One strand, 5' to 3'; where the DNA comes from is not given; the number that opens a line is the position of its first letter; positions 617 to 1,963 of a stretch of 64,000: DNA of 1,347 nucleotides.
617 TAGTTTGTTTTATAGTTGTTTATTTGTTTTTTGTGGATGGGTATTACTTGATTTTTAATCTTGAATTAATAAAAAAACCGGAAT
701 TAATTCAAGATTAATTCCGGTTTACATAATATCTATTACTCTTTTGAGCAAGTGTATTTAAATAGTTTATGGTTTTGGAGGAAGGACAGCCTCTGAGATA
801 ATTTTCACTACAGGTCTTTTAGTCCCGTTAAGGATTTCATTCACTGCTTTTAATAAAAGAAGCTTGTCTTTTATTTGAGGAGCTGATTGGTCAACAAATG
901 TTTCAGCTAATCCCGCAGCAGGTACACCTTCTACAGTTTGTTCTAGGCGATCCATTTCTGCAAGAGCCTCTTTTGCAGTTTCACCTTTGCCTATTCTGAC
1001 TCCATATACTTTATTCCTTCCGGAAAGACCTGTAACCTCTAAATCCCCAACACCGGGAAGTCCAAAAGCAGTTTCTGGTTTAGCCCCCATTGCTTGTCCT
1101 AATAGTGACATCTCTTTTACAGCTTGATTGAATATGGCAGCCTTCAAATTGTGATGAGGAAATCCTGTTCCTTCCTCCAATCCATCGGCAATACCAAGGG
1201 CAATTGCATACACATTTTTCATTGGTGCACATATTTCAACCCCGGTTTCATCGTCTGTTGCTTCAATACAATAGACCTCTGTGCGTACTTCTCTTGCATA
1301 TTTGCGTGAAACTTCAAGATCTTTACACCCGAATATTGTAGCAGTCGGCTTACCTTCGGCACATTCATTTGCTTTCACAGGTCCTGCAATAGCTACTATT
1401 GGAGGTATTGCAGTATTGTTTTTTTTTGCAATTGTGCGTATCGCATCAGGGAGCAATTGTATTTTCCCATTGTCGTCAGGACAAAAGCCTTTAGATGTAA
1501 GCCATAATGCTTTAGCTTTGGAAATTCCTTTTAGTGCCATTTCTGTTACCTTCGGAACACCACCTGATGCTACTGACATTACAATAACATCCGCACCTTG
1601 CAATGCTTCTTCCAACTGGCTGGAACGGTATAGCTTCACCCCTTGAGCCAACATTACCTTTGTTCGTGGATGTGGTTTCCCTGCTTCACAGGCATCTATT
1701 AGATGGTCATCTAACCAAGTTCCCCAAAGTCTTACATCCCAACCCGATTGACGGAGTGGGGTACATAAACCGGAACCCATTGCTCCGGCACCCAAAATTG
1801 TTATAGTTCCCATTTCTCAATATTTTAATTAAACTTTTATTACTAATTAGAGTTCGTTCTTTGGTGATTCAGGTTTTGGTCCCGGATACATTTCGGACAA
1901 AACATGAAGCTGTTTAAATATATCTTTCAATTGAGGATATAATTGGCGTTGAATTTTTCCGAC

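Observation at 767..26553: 26-kb glycerol/polyol-to-pentose-phosphate super-locus: five FGGY kinases, three kinds of glycerol-phosphate dehydrogenase, no araA and no sugar transporter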

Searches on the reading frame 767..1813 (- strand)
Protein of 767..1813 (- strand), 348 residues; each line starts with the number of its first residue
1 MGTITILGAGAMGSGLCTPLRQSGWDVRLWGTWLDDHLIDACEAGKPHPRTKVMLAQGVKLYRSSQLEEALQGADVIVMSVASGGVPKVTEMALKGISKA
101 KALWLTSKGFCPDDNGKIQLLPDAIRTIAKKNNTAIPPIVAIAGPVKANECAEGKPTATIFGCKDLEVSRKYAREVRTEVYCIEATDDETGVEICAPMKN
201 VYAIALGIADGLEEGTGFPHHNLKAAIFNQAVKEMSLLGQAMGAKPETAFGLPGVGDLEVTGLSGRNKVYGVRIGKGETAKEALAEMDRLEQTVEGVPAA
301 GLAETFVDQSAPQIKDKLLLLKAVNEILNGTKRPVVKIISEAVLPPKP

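Call 3: search_protein_families(library=ncbifam, proteins=[window:767-1813:-], max_evalue=0.00001)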
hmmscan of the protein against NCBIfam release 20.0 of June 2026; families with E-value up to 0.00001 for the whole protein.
window:767-1813:- (348 aa): 14 families
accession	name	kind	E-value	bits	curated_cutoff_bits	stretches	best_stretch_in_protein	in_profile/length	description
NF000942.0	PRK00094.1-4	subfamily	3.5e-53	180.9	257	1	3-334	4-317/334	NAD(P)H-dependent glycerol-3-phosphate dehydrogenase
NF000940.0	PRK00094.1-2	subfamily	1.8e-44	152.6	202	1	3-334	2-313/330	NAD(P)H-dependent glycerol-3-phosphate dehydrogenase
NF000941.0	PRK00094.1-3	equivalog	2.7e-44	151.8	423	1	2-302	2-289/336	NAD(P)H-dependent glycerol-3-phosphate dehydrogenase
NF011211.0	PRK14618.1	equivalog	1.1e-36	126.7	489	1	3-339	6-318/328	NAD(P)H-dependent glycerol-3-phosphate dehydrogenase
NF011212.0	PRK14619.1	equivalog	7.4e-36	123.9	377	1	64-334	39-292/309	NAD(P)H-dependent glycerol-3-phosphate dehydrogenase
NF009098.0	PRK12439.1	equivalog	4.1e-35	121.8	436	1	61-309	65-299/341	NAD(P)H-dependent glycerol-3-phosphate dehydrogenase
NF000946.0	PRK00094.2-4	equivalog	1.6e-34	119.4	455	1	3-328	6-311/342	NAD(P)H-dependent glycerol-3-phosphate dehydrogenase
NF000939.0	PRK00094.1-1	equivalog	1.9e-32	112.7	473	1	3-297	7-287/339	NAD(P)H-dependent glycerol-3-phosphate dehydrogenase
TIGR03376.1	glycerol3P_DH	equivalog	7.8e-28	97.6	285.5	1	64-332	73-333/342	glycerol-3-phosphate dehydrogenase (NAD(+))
NF000944.0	PRK00094.2-2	equivalog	9.1e-26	90.6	603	1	4-298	23-300/371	NAD(P)H-dependent glycerol-3-phosphate dehydrogenase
NF000945.0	PRK00094.2-3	equivalog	4.7e-25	89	491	1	4-334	3-340/352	NAD(P)H-dependent glycerol-3-phosphate dehydrogenase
NF000943.0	PRK00094.2-1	equivalog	6.3e-25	88.4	400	1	3-300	2-256/296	NAD(P)H-dependent glycerol-3-phosphate dehydrogenase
NF011213.0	PRK14620.1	equivalog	6.9e-25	87.9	478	1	3-299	2-286/326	NAD(P)H-dependent glycerol-3-phosphate dehydrogenase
NF000947.0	PRK00094.2-5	equivalog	5.1e-21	75.4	251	1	4-303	7-293/323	NAD(P)H-dependent glycerol-3-phosphate dehydrogenase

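Call 6: search_protein_families(library=pfam, proteins=[window:767-1813:-], max_evalue=0.001)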
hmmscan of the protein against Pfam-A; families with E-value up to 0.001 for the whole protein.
window:767-1813:- (348 aa): 5 families
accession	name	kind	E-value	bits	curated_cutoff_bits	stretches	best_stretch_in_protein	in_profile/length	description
PF07479.19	NAD_Gly3P_dh_C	-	2.4e-32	112.5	25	1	188-334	1-137/142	NAD-dependent glycerol-3-phosphate dehydrogenase C-terminus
PF01210.29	NAD_Gly3P_dh_N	-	5.9e-20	72.3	23.1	1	4-167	2-156/158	NAD-dependent glycerol-3-phosphate dehydrogenase N-terminus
PF20618.3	GPD_NAD_C_bact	-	4.5e-06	27.6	27.6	1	254-303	2-48/66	Bacterial GPD, NAD-dependent C-terminal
PF03807.23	F420_oxidored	-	1.1e-05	26.4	21.6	1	3-101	1-86/94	NADP oxidoreductase coenzyme F420-dependent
PF02558.23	ApbA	-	0.00062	19.8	22.2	0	4-33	1-30/150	Ketopantoate reductase PanE/ApbA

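Call 22: search_solved_structures(query=window:767-1813:-, max_evalue=0.001)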
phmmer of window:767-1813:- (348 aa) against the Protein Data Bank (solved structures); distinct sequences matched with E-value up to 0.001: 12.
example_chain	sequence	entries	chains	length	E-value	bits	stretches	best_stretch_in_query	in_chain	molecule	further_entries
1txg_A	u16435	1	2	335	1.2e-49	172.7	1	4-301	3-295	glycerol-3-phosphate dehydrogenase [NAD(P)+]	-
3k96_A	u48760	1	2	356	3.9e-27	98.6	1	4-297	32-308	Glycerol-3-phosphate dehydrogenase [NAD(P)+]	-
1z82_A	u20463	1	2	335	2.1e-18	69.9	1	6-296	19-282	glycerol-3-phosphate dehydrogenase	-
1evy_A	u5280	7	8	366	6.6e-17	65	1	6-334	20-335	GLYCEROL-3-PHOSPHATE DEHYDROGENASE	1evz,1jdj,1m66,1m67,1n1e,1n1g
2pla_A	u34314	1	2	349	2.7e-13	53.1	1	63-340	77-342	Glycerol-3-phosphate dehydrogenase 1-like protein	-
6e8y_A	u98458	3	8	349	2.8e-11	46.5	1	68-279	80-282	Glycerol-3-phosphate dehydrogenase [NAD(+)], cytoplasmic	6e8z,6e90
1x0v_A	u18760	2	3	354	2.9e-11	46.4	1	68-279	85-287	Glycerol-3-phosphate dehydrogenase [NAD+], cytoplasmic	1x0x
1wpq_A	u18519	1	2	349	1.2e-10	44.4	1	68-279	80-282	Glycerol-3-phosphate dehydrogenase [NAD+], cytoplasmic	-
6pyp_A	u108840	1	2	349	1.9e-10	43.8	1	68-277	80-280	Glycerol-3-phosphate dehydrogenase [NAD(+)], cytoplasmic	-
6iuy_A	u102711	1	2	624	3.9e-07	32.8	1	61-292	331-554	Glycerol-3-phosphate dehydrogenase [NAD(+)]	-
1yj8_A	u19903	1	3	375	5.5e-06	29.1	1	63-277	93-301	glycerol-3-phosphate dehydrogenase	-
4fgw_A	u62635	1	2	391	0.00026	23.6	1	180-286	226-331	Glycerol-3-phosphate dehydrogenase [NAD(+)] 1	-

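Call 29: find_homologous_proteins(query=window:767-1813:-, max_evalue=1e-20)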
Query window:767-1813:- (348 aa): 914 proteins with E <= 1e-20 among 5897 candidates; the best 120 are listed.
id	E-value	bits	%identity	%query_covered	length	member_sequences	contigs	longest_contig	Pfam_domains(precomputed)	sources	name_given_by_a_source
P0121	2.4e-226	768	99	100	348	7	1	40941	PF20618.4,PF07479.20,PF01210.30,PF03807.24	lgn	-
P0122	7.9e-206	701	89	100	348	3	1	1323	PF20618.4,PF07479.20,PF01210.30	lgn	-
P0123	2.9e-203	693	89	100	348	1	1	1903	PF20618.4,PF07479.20,PF01210.30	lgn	-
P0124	7.4e-203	691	88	100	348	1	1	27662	PF20618.4,PF07479.20,PF01210.30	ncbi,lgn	-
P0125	1.5e-201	687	88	100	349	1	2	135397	PF20618.4,PF07479.20,PF01210.30,PF03807.24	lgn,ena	-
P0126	2.1e-199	680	87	100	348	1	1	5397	PF20618.4,PF07479.20,PF01210.30,PF03807.24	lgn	-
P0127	8.4e-198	675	86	100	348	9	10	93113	PF20618.4,PF07479.20,PF01210.30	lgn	-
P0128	1.0e-197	674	86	100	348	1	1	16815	PF20618.4,PF07479.20,PF01210.30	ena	-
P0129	1.6e-197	674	86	100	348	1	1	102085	PF20618.4,PF07479.20,PF01210.30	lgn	-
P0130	1.7e-197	674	86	100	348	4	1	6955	PF20618.4,PF07479.20,PF01210.30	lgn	-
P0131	1.9e-197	673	87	100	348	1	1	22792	PF20618.4,PF07479.20,PF01210.30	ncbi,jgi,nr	ncbi:MAG: hypothetical protein LBP34_04970 [Flavobacteriaceae bacterium]|jgi:glycerol-3-phosphate de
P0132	2.6e-197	673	86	100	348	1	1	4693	PF20618.4,PF07479.20,PF01210.30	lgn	-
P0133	3.8e-197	672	86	100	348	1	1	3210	PF20618.4,PF07479.20,PF01210.30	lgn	-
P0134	5.3e-197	672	86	100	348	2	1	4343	PF20618.4,PF07479.20,PF01210.30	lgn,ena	-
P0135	4.7e-195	666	85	100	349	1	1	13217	PF20618.4,PF07479.20,PF01210.30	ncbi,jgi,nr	ncbi:MAG: hypothetical protein LBQ84_01500 [Flavobacteriaceae bacterium]|jgi:glycerol-3-phosphate de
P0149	1.4e-186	638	81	100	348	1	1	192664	PF20618.4,PF07479.20,PF01210.30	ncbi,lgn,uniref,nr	ncbi:glycerol-3-phosphate dehydrogenase (NAD(P)+) [Apibacter mensalis]|uniref:Glycerol-3-phosphate d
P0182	1.3e-156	539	72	100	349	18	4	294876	PF20618.4,PF07479.20,PF01210.30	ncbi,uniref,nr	ncbi:NAD(P)H-dependent glycerol-3-phosphate dehydrogenase [Mobiluncus mulieris]|uniref:Glycerol-3-ph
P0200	6.5e-151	520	69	100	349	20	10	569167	PF20618.4,PF07479.20,PF02558.23,PF01210.30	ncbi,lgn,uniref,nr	ncbi:NAD(P)H-dependent glycerol-3-phosphate dehydrogenase [Propionimicrobium lymphophilum]|uniref:NA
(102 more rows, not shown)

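Call 30: find_encoding_contigs(protein=P0182, flank=10000, max_places=1)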
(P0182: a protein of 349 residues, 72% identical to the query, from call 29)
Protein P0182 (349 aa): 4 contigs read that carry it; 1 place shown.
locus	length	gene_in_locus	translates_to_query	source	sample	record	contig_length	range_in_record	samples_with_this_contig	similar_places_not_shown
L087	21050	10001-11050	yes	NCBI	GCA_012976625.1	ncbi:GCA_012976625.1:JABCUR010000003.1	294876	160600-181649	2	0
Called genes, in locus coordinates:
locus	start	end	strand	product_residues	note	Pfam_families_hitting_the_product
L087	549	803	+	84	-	PF08281:Sigma70_r4_2, PF00196:GerE (weak)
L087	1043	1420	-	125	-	PF01022:HTH_5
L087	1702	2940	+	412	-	PF13173:AAA_14, PF13635:DUF4143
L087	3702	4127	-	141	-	PF00929:RNase_T, PF16473:Rv2179c-like (weak)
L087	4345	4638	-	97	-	PF21716:dnstrm_HI1420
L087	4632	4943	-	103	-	PF05973:Gp49 (weak)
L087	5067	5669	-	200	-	PF00561:Abhydrolase_1 (weak), PF12697:Abhydrolase_6, PF12146:Hydrolase_4 (weak)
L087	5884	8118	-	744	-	PF02689:Herpes_Helicase (faint), PF05970:PIF1, PF13191:AAA_16 (weak), PF13245:AAA_19, PF13401:AAA_22 (weak), PF13604:AAA_30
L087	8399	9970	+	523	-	PF00370:FGGY_N, PF02782:FGGY_C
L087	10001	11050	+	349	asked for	PF01210:NAD_Gly3P_dh_N, PF07479:NAD_Gly3P_dh_C, PF20618:GPD_NAD_C_bact (weak)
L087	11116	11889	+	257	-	PF08220:HTH_DeoR, PF00455:DeoRC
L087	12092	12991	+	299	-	PF00005:ABC_tran, PF13304:AAA_21 (faint)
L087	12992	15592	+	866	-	PF12704:MacB_PCD, PF02687:FtsX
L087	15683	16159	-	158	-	-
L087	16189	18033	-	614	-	PF02142:MGS, PF01808:AICARFT_IMPCHas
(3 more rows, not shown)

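Call 31: find_encoding_contigs(protein=P0149, flank=10000, max_places=1)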
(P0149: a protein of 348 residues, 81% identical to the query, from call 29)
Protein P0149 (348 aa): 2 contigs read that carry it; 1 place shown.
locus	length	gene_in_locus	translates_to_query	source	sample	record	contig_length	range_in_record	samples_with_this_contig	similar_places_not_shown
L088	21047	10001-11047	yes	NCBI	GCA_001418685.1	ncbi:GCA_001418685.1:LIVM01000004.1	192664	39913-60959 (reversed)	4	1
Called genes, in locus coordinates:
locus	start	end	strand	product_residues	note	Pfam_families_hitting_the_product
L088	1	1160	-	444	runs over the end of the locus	PF00326:Peptidase_S9 (faint)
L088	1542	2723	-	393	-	PF04231:Endonuclease_1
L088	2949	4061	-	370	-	PF09587:PGA_cap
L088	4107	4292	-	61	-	-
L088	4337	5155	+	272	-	PF19992:DUF6427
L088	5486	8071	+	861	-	PF01624:MutS_I, PF05188:MutS_II, PF05192:MutS_III, PF05190:MutS_IV, PF00488:MutS_V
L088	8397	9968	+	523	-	PF00370:FGGY_N, PF02782:FGGY_C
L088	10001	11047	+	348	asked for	PF01210:NAD_Gly3P_dh_N, PF07479:NAD_Gly3P_dh_C, PF20618:GPD_NAD_C_bact (weak)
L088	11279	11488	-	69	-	-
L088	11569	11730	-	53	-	-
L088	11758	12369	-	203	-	-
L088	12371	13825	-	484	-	-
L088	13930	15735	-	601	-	PF05954:Phage_GPD, PF04717:Phage_base_V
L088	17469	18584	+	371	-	PF00712:DNA_pol3_beta, PF02767:DNA_pol3_beta_2, PF02768:DNA_pol3_beta_3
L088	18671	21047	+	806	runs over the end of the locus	PF01588:tRNA_bind, PF03483:B3_4, PF03484:B5, PF17759:tRNA_synthFbeta, PF03147:FDX-ACB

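Call 32: find_encoding_contigs(protein=P0200, flank=10000, max_places=1)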
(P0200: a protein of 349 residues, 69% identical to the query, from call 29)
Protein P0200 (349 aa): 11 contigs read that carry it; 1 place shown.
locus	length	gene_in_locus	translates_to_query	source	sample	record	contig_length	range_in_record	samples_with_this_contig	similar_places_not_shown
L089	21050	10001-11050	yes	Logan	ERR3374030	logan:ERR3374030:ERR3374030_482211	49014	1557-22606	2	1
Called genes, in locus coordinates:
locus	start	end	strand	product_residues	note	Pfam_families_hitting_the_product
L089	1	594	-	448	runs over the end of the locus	PF01136:Peptidase_U32, PF16325:Peptidase_U32_C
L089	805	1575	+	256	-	PF00512:HisKA, PF02518:HATPase_c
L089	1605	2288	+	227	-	PF00072:Response_reg, PF00486:Trans_reg_C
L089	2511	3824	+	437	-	PF07690:MFS_1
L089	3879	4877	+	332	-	PF13531:SBP_bac_11, PF13416:SBP_bac_8, PF13343:SBP_bac_6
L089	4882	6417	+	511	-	-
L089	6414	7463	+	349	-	PF00005:ABC_tran, PF13191:AAA_16 (weak), PF13304:AAA_21 (faint)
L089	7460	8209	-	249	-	PF03883:H2O2_YaaD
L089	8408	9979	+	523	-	PF00370:FGGY_N, PF02782:FGGY_C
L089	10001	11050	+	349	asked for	PF01210:NAD_Gly3P_dh_N, PF02558:ApbA (weak), PF07479:NAD_Gly3P_dh_C, PF20618:GPD_NAD_C_bact (weak)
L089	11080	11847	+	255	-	PF08220:HTH_DeoR, PF08279:HTH_11 (weak), PF25212:HVO_A0114 (weak), PF00455:DeoRC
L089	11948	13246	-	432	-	PF13187:Fer4_9 (faint), PF13534:Fer4_17 (faint), PF14697:Fer4_21 (faint), PF00037:Fer4 (faint), PF13183:Fer4_8, PF13237:Fer4_10 (faint), PF02754:CCG (weak)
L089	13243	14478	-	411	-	PF00890:FAD_binding_2, PF01134:GIDA (faint), PF01266:DAO (faint), PF07992:Pyr_redox_2 (faint), PF12831:FAD_oxidored (faint)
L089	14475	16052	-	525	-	PF01266:DAO, PF01494:FAD_binding_3 (faint), PF12831:FAD_oxidored (faint), PF04324:Fer2_BFD (weak)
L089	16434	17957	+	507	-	PF00370:FGGY_N, PF02782:FGGY_C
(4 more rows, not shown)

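Call 38: find_encoding_contigs(protein=window:767-1813:-, flank=10000, max_places=3)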
Protein window:767-1813:- (348 aa): no gene with exactly this product is on record in the collection.

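Call 40: find_encoding_contigs(protein=P0121, flank=10000, max_places=2)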
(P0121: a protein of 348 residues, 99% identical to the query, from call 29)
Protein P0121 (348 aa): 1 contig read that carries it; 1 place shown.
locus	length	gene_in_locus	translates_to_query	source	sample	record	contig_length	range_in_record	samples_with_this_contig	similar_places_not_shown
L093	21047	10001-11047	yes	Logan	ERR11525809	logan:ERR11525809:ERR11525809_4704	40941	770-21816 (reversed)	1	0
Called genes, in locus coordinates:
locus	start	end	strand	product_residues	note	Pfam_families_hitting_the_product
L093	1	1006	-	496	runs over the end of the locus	PF00370:FGGY_N, PF02782:FGGY_C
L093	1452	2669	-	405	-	PF13183:Fer4_8, PF02754:CCG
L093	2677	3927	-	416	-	PF00890:FAD_binding_2, PF01266:DAO (faint), PF07992:Pyr_redox_2 (faint)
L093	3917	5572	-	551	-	PF00890:FAD_binding_2 (faint), PF01266:DAO, PF12831:FAD_oxidored (weak), PF04324:Fer2_BFD (weak)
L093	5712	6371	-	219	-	PF00702:Hydrolase, PF12710:HAD (weak), PF13419:HAD_2, PF13242:Hydrolase_like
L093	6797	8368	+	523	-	PF00370:FGGY_N, PF02782:FGGY_C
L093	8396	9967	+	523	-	PF00370:FGGY_N, PF02782:FGGY_C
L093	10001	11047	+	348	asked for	PF01210:NAD_Gly3P_dh_N, PF03807:F420_oxidored (faint), PF07479:NAD_Gly3P_dh_C, PF20618:GPD_NAD_C_bact (weak)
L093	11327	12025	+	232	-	PF13505:OMP_b-brl, PF13568:OMP_b-brl_2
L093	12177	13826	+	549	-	PF13424:TPR_12 (faint)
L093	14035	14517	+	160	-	PF11589:DUF3244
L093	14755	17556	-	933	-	PF01841:Transglut_core, PF02369:Big_1 (weak)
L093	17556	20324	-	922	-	PF19838:LptD_2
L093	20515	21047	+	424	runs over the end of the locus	PF16217:M64_N, PF09471:Peptidase_M64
